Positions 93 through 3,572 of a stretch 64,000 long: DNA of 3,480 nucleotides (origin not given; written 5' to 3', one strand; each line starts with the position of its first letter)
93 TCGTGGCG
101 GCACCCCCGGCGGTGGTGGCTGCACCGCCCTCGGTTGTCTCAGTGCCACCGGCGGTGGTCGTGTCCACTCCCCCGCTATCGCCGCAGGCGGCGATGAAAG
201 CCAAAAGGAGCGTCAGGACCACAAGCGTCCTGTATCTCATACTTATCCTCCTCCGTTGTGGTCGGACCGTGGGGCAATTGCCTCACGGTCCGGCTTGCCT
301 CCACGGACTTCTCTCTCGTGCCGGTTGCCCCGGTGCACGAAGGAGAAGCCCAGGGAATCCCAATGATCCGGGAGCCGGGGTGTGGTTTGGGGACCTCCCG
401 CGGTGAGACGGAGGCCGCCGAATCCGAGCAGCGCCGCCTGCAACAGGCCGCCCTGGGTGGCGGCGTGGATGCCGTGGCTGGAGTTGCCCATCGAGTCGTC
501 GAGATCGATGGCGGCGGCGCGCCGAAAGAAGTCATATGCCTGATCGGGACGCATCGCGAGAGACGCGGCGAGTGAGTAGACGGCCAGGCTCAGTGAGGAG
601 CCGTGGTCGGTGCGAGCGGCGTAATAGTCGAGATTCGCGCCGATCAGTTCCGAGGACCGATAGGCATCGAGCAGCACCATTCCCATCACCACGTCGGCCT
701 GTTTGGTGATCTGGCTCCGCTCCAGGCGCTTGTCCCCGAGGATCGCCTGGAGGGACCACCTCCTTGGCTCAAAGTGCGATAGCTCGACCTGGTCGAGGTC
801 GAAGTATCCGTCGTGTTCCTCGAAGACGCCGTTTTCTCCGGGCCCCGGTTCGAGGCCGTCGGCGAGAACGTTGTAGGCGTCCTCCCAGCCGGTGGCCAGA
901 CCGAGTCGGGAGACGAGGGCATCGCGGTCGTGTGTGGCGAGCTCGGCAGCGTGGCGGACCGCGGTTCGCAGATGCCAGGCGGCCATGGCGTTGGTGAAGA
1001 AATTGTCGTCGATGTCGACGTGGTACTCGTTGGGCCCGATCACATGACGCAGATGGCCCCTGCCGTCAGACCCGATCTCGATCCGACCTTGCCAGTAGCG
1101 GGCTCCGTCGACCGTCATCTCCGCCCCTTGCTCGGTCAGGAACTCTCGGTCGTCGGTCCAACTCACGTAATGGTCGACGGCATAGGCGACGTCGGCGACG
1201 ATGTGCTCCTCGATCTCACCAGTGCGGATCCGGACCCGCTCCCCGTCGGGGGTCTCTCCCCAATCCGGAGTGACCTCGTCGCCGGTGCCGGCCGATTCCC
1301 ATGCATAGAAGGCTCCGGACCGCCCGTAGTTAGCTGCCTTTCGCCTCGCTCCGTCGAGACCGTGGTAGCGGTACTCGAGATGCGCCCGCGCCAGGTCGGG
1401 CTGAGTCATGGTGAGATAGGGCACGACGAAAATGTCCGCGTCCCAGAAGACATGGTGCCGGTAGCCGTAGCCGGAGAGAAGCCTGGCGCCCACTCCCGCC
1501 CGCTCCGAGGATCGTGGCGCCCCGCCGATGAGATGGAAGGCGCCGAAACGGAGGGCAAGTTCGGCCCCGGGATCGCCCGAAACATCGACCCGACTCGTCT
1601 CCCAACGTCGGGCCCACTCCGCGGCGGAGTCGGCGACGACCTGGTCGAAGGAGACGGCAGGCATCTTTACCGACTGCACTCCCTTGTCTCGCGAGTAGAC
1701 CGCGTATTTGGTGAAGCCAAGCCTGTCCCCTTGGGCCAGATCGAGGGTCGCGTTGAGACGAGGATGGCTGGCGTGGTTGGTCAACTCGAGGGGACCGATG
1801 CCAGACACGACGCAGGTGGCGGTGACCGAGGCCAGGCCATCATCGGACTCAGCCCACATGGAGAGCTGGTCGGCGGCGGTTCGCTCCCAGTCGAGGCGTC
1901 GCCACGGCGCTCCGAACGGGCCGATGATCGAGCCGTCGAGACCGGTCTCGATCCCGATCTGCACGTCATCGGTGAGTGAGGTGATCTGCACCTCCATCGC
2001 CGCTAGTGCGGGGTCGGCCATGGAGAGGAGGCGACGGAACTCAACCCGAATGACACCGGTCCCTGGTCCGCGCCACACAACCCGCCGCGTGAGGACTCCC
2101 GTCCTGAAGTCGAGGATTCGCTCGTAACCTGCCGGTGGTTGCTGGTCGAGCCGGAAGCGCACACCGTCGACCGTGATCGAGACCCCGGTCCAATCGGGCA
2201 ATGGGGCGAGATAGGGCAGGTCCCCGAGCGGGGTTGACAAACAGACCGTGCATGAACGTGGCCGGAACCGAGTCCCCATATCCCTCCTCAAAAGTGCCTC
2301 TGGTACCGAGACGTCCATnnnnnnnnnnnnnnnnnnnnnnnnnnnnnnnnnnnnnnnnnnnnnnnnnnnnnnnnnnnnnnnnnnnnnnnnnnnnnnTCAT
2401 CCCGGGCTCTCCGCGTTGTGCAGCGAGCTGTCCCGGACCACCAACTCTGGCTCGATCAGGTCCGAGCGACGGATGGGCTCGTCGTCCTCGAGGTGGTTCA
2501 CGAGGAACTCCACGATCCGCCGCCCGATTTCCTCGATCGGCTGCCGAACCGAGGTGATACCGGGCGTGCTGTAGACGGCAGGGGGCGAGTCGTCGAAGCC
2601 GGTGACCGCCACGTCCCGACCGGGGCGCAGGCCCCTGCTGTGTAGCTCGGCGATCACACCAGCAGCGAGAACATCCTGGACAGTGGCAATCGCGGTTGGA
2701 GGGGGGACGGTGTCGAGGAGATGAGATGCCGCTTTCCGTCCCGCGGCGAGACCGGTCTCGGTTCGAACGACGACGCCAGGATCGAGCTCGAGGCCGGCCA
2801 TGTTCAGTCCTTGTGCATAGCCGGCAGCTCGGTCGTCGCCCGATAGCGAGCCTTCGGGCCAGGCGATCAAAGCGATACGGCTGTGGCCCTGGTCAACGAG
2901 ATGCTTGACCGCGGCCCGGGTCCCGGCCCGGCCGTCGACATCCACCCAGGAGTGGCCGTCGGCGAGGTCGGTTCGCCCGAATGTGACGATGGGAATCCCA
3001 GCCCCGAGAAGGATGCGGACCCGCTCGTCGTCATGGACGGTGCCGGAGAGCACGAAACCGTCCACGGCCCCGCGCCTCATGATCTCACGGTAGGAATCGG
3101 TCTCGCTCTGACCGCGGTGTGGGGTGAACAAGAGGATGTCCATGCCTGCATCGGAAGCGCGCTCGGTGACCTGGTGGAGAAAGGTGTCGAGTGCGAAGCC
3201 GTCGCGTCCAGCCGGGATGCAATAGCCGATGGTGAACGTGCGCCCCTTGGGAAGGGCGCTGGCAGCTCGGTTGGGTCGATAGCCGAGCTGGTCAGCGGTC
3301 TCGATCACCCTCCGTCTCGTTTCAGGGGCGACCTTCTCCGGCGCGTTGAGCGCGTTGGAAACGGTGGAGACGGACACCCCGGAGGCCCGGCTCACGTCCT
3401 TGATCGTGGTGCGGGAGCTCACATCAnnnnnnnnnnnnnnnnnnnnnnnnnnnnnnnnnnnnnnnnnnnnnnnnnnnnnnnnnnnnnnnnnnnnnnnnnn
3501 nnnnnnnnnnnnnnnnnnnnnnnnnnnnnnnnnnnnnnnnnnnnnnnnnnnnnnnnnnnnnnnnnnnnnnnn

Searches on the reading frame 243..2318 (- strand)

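Call 19: search_protein_families(library=pfam, proteins=[window:243-2318:-], max_evalue=0.001)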
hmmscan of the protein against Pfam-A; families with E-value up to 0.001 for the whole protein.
window:243-2318:- (691 aa): 3 families
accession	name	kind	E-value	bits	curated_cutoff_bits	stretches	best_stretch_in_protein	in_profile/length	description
PF03632.21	Glyco_hydro_65m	-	8.3e-96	321.6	27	1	257-626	1-370/371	Glycosyl hydrolase family 65 central catalytic domain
PF03636.21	Glyco_hydro_65N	-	2.9e-28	99.6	26.6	1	38-208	66-229/233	Glycosyl hydrolase family 65, N-terminal domain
PF03633.20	Glyco_hydro_65C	-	0.00041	20.5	22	0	636-666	1-31/62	Glycosyl hydrolase family 65, C-terminal domain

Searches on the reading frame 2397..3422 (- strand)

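Call 19: search_protein_families(library=pfam, proteins=[window:2397-3422:-], max_evalue=0.001)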
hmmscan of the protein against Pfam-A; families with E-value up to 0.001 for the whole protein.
window:2397-3422:- (341 aa): 4 families
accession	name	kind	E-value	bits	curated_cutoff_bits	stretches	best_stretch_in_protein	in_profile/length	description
PF13377.12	Peripla_BP_3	-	3.1e-33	115.7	26.5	1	172-333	1-167/167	Periplasmic binding protein-like domain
PF00532.27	Peripla_BP_1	-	7.4e-18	65.4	22.2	1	73-315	12-265/281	Periplasmic binding proteins and sugar binding domain of LacI family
PF00356.27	LacI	-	1.1e-15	57.6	27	1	6-51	1-46/46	Bacterial regulatory proteins, lacI family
PF13407.12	Peripla_BP_4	-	8.6e-08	32.5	35.1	1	141-311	79-254/258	Periplasmic binding protein domain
